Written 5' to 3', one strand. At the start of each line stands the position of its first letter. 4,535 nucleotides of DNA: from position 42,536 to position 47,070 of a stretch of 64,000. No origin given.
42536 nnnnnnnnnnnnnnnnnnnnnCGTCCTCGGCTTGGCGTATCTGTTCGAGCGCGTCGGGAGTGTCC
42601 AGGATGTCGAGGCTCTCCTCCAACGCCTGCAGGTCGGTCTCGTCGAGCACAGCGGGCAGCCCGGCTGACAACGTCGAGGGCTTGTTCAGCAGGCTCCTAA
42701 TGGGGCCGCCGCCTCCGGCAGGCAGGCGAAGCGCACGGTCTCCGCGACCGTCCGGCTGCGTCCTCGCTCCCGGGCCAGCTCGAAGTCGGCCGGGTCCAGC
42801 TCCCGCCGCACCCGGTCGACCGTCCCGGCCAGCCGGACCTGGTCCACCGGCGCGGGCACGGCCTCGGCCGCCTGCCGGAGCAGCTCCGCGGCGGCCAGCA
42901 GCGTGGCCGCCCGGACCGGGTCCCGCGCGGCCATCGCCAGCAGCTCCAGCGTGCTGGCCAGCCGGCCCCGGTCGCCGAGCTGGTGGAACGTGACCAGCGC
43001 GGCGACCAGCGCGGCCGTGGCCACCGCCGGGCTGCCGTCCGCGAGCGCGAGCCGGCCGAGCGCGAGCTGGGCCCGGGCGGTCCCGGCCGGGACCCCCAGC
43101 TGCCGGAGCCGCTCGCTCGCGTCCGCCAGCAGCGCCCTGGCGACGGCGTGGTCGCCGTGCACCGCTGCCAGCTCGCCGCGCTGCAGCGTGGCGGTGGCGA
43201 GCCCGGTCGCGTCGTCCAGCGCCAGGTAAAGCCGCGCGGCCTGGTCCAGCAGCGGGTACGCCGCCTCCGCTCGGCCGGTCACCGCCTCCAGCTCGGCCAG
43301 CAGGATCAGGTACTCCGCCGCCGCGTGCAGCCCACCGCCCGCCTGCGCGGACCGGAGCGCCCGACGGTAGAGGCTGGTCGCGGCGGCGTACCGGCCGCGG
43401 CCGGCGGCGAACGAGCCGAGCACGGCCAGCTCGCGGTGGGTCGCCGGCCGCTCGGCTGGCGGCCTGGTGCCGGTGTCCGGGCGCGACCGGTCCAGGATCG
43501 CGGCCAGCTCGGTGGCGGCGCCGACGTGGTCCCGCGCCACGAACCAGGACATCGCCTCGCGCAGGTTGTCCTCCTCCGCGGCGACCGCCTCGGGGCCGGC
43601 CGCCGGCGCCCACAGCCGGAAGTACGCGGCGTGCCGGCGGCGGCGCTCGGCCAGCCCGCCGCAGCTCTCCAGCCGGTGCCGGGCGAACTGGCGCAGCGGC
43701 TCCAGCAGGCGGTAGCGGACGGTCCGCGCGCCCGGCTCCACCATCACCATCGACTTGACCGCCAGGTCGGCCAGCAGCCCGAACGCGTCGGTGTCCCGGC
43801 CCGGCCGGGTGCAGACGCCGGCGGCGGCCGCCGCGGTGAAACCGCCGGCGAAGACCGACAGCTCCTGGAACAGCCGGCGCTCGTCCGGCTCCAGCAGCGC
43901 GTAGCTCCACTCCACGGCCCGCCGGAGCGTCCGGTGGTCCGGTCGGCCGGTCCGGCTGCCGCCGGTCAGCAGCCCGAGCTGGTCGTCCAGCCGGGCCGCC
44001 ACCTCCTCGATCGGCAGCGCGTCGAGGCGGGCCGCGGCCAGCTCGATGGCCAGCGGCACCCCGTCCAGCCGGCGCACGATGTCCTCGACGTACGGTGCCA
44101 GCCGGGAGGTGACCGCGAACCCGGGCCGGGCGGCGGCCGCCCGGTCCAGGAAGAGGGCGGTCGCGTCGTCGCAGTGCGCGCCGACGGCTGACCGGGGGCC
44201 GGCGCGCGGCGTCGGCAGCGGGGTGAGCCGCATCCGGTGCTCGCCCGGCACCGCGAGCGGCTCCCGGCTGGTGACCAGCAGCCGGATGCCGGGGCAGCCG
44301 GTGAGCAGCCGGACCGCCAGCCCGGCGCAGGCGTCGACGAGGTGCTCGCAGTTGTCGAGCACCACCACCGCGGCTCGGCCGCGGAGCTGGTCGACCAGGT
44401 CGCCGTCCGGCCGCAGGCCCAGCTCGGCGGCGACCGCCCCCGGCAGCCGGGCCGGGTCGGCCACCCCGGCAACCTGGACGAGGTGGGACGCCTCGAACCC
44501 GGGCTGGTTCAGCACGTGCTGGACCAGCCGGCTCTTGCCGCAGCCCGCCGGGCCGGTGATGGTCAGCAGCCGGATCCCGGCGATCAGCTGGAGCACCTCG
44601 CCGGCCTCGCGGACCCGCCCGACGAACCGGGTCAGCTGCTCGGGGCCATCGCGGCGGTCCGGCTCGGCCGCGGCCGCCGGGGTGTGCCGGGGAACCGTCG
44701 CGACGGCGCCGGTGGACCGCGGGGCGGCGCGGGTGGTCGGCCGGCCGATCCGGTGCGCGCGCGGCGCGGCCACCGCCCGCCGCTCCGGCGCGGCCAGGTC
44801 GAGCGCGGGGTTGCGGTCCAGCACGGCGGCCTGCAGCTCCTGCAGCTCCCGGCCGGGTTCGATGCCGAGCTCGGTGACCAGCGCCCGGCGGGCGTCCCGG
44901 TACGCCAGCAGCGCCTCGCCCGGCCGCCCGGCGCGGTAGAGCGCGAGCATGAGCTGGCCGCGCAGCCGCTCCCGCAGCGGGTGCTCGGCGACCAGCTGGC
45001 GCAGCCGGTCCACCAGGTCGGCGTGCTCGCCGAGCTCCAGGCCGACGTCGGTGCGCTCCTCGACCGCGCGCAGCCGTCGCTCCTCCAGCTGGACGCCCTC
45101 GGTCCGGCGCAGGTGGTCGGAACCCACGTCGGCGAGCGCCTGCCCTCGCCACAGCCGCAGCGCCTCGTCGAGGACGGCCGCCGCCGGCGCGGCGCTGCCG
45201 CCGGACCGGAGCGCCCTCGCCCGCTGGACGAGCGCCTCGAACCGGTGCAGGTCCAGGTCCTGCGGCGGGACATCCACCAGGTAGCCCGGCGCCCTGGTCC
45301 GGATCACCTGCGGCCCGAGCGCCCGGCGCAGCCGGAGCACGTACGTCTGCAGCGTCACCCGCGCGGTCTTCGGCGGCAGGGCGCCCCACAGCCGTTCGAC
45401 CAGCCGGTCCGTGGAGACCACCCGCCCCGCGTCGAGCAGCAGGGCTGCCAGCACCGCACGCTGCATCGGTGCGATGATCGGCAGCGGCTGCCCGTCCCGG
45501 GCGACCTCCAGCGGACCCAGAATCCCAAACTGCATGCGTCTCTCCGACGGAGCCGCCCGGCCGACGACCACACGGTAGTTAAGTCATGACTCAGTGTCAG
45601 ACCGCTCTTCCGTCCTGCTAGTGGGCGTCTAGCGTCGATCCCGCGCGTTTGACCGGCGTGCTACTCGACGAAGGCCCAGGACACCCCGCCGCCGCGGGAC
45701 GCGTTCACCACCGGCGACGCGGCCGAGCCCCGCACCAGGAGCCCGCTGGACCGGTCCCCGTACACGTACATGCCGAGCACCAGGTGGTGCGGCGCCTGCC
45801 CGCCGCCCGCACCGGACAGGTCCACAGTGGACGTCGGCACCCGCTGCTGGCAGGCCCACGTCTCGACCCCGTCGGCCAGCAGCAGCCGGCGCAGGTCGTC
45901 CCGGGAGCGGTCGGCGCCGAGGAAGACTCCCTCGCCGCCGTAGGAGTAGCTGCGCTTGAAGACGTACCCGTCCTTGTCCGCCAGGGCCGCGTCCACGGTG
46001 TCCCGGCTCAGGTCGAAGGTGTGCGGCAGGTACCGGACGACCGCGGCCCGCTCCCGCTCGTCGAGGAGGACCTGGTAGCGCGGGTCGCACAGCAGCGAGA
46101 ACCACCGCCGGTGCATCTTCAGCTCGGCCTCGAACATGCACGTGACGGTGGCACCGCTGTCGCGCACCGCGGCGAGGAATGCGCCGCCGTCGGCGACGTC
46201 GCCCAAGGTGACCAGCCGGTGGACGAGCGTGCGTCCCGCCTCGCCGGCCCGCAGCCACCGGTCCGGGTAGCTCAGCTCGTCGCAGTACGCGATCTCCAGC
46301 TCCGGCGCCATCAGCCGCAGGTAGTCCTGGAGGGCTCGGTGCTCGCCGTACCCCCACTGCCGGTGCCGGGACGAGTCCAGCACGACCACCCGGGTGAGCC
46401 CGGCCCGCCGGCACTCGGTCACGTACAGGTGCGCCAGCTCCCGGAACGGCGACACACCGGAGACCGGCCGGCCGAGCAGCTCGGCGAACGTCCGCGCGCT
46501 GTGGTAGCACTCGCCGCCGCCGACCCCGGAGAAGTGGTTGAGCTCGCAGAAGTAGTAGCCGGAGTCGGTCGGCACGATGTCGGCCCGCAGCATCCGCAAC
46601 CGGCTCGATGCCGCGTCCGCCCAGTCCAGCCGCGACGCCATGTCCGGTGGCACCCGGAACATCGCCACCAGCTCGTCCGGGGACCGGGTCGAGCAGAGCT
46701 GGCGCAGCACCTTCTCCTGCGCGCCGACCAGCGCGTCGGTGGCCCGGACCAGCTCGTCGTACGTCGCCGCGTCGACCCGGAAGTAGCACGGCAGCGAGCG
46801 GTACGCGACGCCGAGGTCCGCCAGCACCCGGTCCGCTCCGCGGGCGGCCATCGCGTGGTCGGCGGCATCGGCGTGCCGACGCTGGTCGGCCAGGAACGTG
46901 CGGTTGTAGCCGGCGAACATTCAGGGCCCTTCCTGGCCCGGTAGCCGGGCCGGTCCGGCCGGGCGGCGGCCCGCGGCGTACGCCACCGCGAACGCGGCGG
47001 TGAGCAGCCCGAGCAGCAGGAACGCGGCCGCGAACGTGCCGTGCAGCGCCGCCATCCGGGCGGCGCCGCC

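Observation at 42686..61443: Run of 13 tightly packed minus-strand genes for an NRPS/PKS-independent pathway (LeuA paralogue, CoA-ester enzymes, AONS-like, GspS-like ligase) plus a SARP regulator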

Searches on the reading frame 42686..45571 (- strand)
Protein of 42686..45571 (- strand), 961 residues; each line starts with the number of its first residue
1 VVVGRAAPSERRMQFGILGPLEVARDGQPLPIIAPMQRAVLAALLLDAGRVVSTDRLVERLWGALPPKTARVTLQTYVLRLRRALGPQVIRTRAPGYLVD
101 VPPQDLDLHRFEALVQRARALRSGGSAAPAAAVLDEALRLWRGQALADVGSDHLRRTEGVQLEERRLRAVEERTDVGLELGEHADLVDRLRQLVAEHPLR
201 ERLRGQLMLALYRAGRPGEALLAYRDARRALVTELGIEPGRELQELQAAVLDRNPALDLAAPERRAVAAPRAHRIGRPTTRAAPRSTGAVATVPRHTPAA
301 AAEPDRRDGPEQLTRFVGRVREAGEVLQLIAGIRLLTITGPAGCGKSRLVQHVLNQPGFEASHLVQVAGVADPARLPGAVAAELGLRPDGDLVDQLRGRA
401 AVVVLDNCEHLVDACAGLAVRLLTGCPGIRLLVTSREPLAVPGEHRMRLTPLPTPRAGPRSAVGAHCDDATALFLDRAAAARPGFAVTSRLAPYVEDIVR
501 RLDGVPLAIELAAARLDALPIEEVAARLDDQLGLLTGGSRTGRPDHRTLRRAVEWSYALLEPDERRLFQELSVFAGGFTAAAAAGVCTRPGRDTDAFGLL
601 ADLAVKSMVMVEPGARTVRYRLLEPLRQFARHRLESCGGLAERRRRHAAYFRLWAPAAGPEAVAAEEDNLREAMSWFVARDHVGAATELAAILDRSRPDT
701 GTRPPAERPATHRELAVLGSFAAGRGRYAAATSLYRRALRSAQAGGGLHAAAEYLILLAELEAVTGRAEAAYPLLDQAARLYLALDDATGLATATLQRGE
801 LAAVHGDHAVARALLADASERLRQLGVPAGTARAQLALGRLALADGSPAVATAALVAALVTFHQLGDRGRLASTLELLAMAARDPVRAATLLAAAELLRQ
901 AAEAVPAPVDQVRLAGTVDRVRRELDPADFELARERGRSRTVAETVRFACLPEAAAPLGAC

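Call 6: search_protein_families(library=pfam, proteins=[window:42686-45571:-], max_evalue=0.01)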
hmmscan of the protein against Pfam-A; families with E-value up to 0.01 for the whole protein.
window:42686-45571:- (961 aa): 6 families
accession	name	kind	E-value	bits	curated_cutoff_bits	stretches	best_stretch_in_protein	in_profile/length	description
PF03704.23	BTAD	-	3.4e-44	151.2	22.1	1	106-251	1-146/146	Bacterial transcriptional activator domain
PF00486.34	Trans_reg_C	-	8.2e-10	39.1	26.2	1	35-97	8-75/77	Transcriptional regulatory protein, C terminal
PF13401.12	AAA_22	-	4.6e-06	27.4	27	1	334-415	6-100/130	AAA domain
PF13191.12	AAA_16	-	0.00044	21.2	32.6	1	315-402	1-88/167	AAA ATPase domain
PF00931.28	NB-ARC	-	0.002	17.8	23.5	0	331-391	16-81/248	NB-ARC domain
PF13424.12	TPR_12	-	0.0028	18.3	30.1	0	718-783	9-76/77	Tetratricopeptide repeat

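Call 89: search_protein_families(library=ncbifam, proteins=[window:42686-45571:-], max_evalue=0.00001)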
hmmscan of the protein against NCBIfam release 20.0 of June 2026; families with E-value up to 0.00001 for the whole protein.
window:42686-45571:- (961 aa): 3 families
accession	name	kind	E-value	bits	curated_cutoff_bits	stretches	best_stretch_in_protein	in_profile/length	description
NF053617.1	SARPRegAfsRStmc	equivalog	4.2e-62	210.4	1430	1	8-902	24-883/986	SARP-family global regulator AfsR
NF041231.1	BagI_FevR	exception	4e-44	151.2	500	1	37-301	15-276/315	AfsR/SARP family transcriptional regulator BagI/FevR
NF041717.1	HaaA_phane_TPR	equivalog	1.5e-12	46.5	1125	2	718-860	718-860/882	cyclophane-containing RiPP biosynthesis TPR protein HaaT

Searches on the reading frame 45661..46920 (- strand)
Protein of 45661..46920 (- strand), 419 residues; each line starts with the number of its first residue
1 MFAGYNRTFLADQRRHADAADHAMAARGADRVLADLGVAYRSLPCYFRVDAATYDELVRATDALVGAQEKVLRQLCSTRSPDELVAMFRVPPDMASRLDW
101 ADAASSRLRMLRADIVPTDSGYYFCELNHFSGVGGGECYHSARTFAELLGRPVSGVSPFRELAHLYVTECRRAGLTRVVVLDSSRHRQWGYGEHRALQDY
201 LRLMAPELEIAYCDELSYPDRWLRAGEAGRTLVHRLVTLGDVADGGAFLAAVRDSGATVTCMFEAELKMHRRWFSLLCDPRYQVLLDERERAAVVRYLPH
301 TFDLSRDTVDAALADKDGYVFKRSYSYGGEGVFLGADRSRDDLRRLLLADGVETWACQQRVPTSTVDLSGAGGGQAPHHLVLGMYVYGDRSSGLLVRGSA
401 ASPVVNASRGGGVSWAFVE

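Call 6: search_protein_families(library=pfam, proteins=[window:45661-46920:-], max_evalue=0.01)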
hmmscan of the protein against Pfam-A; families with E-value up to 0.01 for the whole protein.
window:45661-46920:- (419 aa): 0 families

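Call 9: search_protein_families(library=ncbifam, proteins=[window:45661-46920:-], max_evalue=0.01)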
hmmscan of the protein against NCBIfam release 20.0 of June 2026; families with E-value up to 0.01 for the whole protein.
window:45661-46920:- (419 aa): 0 families

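Call 10: search_solved_structures(query=window:45661-46920:-, max_evalue=10)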
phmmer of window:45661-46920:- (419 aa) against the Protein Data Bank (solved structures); distinct sequences matched with E-value up to 10: 1.
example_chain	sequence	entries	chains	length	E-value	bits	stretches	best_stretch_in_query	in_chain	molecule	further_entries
1d06_A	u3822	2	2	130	0.41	12.5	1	178-249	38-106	nitrogen fixation regulatory protein fixL | FIXL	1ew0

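Call 34: find_homologous_proteins(query=window:45661-46920:-, max_evalue=0.001)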
Query window:45661-46920:- (419 aa): 93 proteins with E <= 0.001 among 8000 candidates.
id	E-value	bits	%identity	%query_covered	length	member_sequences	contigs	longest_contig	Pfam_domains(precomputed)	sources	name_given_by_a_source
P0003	9.6e-253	856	91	100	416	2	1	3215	-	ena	-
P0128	7.7e-194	662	72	100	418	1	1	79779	-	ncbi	ncbi:MAG: hypothetical protein V7603_4667 [Micromonosporaceae bacterium]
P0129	3.2e-193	660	69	100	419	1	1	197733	-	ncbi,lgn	ncbi:MAG: hypothetical protein ACJ74O_04675 [Frankiaceae bacterium]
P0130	2.0e-192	658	69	100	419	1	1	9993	-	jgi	jgi:hypothetical protein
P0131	1.8e-184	631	68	100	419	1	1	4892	-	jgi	jgi:hypothetical protein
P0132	4.0e-182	624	65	100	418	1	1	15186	-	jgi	jgi:hypothetical protein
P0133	1.1e-176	606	66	100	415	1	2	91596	-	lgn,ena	-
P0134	8.0e-176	603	69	95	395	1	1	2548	-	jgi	jgi:hypothetical protein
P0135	4.5e-175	600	66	100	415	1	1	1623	-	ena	-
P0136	6.0e-175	600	67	100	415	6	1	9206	-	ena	-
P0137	1.7e-174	599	66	100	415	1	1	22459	-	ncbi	-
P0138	3.1e-173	594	66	100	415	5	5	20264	-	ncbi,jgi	ncbi:MAG: hypothetical protein ABSB76_11740 [Streptosporangiaceae bacterium]|jgi:hypothetical protei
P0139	1.9e-172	592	66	100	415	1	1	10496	-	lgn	-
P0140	4.7e-172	590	65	100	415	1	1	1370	-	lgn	-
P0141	3.6e-171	588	63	100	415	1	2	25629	-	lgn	-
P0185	2.0e-158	546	60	100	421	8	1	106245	PF14403.12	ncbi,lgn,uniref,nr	ncbi:hypothetical protein B7P34_07605 [Streptosporangium nondiastaticum]|uniref:Circularly permuted 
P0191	2.3e-156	539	59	100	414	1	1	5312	PF14403.12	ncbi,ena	-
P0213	9.9e-86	306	42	94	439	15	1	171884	-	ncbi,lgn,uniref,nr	ncbi:hypothetical protein [Burkholderia ubonensis]|uniref:hypothetical protein n=1 Tax=Burkholderia 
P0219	1.4e-9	55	25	73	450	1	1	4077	PF14403.12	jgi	jgi:uncharacterized circularly permuted ATP-grasp superfamily protein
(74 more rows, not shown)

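Call 39: search_solved_structures(query=A2, max_evalue=10)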
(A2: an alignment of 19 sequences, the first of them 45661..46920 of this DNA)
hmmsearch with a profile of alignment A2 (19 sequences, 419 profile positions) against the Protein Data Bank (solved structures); distinct sequences matched with E-value up to 10: 5.
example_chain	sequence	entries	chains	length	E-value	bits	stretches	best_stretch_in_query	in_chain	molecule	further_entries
3n6x_A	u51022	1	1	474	5.4e-10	42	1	113-413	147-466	Putative glutathionylspermidine synthase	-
3o98_A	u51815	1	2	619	0.00086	21.6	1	31-192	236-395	Bifunctional glutathionylspermidine synthetase/amidase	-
2io7_A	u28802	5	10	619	0.00087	21.6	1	31-192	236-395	Bifunctional glutathionylspermidine synthetase/amidase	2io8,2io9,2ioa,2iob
7uk8_A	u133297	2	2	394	0.0087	18.3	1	46-176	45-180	Putative acid--amine ligase YgiC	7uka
9cjn_A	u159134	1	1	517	0.11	14.7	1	292-416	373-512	Ligase Cp1B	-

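Call 50: predict_structure(alignment_id=A2)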
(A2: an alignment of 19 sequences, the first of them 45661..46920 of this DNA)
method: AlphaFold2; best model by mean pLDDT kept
length: 419 residues; sequences in the alignment: 19
mean_pLDDT: 89.8   pTM: 0.90
mean pLDDT of the five models: 89.8, 89.7, 88.8, 87.6, 87.6
residues with pLDDT >= 90: 272; 70-90: 128; 50-70: 18; < 50: 1
segments of 3 or more residues with pLDDT < 50: none
pLDDT, mean of each block of 10 residues (from residue 1): 92 84 93 90 92 96 95 94 93 88 79 92 91 85 95 90 95 97 84 91 98 94 96 89 85 92 89 94 97 97 94 95 68 88 92 91 86 81 91 89 61 91
secondary structure, 60 per line:
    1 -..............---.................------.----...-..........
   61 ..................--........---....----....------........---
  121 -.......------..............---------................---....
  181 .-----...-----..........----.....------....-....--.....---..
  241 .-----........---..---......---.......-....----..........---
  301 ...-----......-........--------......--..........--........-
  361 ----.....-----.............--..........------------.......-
elements in order: H2-15 H19-35 E47-49 H51-78 H81-88 H92-95 H100-103 E110-117 E122-128 H135-148 H158-173 E177-181 H195-204 E209-213 H220-223 H225-228 E231-235 H247-254 H263-268 H272-278 H280-283 H288-297 E301-303 H309-314 E319-323 E332-334 H340-349 E355-359 E365-369 E375-387 E390-399 E412-418

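Call 63: find_encoding_contigs(protein=P0213, flank=10000, max_places=1)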
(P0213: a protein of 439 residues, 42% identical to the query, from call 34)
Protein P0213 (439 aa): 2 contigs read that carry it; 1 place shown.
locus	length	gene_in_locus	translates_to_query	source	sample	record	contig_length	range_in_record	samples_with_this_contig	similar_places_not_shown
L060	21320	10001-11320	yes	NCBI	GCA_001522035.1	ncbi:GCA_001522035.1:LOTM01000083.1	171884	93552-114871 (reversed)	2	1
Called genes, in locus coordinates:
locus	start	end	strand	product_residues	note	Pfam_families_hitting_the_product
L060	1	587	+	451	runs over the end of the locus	PF00657:Lipase_GDSL, PF13472:Lipase_GDSL_2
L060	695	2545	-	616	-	PF01321:Creatinase_N, PF16189:Creatinase_N_2, PF00557:Peptidase_M24, PF16188:Peptidase_M24_C (weak)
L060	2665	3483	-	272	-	PF00005:ABC_tran, PF13304:AAA_21 (faint)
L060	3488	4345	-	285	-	PF00005:ABC_tran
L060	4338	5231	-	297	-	PF12911:OppC_N, PF00528:BPD_transp_1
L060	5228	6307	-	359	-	PF19300:BPD_transp_1_N, PF00528:BPD_transp_1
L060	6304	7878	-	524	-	PF00496:SBP_bac_5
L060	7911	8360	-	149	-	PF13185:GAF_2 (weak)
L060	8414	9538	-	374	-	PF13609:Porin_4, PF00267:Porin_1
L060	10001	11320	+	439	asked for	-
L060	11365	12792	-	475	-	PF00083:Sugar_tr (weak), PF07690:MFS_1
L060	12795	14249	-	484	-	PF07690:MFS_1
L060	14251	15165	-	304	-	PF02423:OCD_Mu_crystall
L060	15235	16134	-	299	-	PF14226:DIOX_N, PF03171:2OG-FeII_Oxy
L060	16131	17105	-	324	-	PF00487:FA_desaturase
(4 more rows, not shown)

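Call 77: fold_search(model_id=the predicted structure, library=pdb)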
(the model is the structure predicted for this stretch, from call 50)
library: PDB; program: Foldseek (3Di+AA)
matches with E <= 10: 1530; with E <= 0.001: 49
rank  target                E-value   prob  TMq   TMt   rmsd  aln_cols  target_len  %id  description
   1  8fbz_A                1.2e-15  1.00  0.68  0.63   5.6       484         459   14  Crystal Structure of apo human Glutathione Synthetase Y270E (released 2024-05-08)
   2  8fbz_B                5.6e-15  1.00  0.68  0.63   5.5       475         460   14  Crystal Structure of apo human Glutathione Synthetase Y270E (released 2024-05-08)
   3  2hgs                  9.9e-15  1.00  0.67  0.60   5.9       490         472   14  HUMAN GLUTATHIONE SYNTHETASE (released 1999-06-22)
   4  5oeu_A                2.1e-14  1.00  0.66  0.61   5.5       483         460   14  The structure of a glutathione synthetase like-effector (GSS22) from Globodera pallida in ADP-bound closed conformatio (released 2018-04-25)
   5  3n6x                  2.3e-14  1.00  0.58  0.54   7.0       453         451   16  Crystal structure of a Putative glutathionylspermidine synthase (Mfla_0391) from METHYLOBACILLUS FLAGELLATUS KT at 2.35  (released 2010-06-09)
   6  3kal_A                2.5e-14  1.00  0.65  0.59   6.0       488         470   14  Structure of homoglutathione synthetase from Glycine max in closed conformation with homoglutathione, ADP, a sulfate i (released 2009-12-22)
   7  9cjn                  3.3e-14  1.00  0.63  0.56   6.3       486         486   13  Ligase Cp1B (released 2025-05-21)
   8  5oes_E                6.5e-14  1.00  0.67  0.63   5.6       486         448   13  The structure of a glutathione synthetase (StGSS1) from Solanum tuberosum in ADP and y-EC bound closed conformation. (released 2018-04-25)
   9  5oes_F                6.5e-14  1.00  0.66  0.63   5.7       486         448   12  The structure of a glutathione synthetase (StGSS1) from Solanum tuberosum in ADP and y-EC bound closed conformation. (released 2018-04-25)
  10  3kal_B                6.9e-14  1.00  0.62  0.57   5.9       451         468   14  Structure of homoglutathione synthetase from Glycine max in closed conformation with homoglutathione, ADP, a sulfate i (released 2009-12-22)
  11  5oes_B                8.7e-14  1.00  0.66  0.63   5.7       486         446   12  The structure of a glutathione synthetase (StGSS1) from Solanum tuberosum in ADP and y-EC bound closed conformation. (released 2018-04-25)
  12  1m0w_A                1.4e-13  1.00  0.71  0.63   5.9       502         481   12  Yeast Glutathione Synthase Bound to gamma-glutamyl-cysteine, AMP-PNP and 2 Magnesium Ions (released 2002-12-11)
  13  5oes_A                1.4e-13  1.00  0.65  0.62   5.7       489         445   13  The structure of a glutathione synthetase (StGSS1) from Solanum tuberosum in ADP and y-EC bound closed conformation. (released 2018-04-25)
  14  5oev_A                1.9e-13  1.00  0.63  0.59   6.2       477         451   14  The structure of a glutathione synthetase like-effector (GSS22) from Globodera pallida in apoform. (released 2018-04-25)
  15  5oes_C                3.0e-13  1.00  0.63  0.60   6.1       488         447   12  The structure of a glutathione synthetase (StGSS1) from Solanum tuberosum in ADP and y-EC bound closed conformation. (released 2018-04-25)
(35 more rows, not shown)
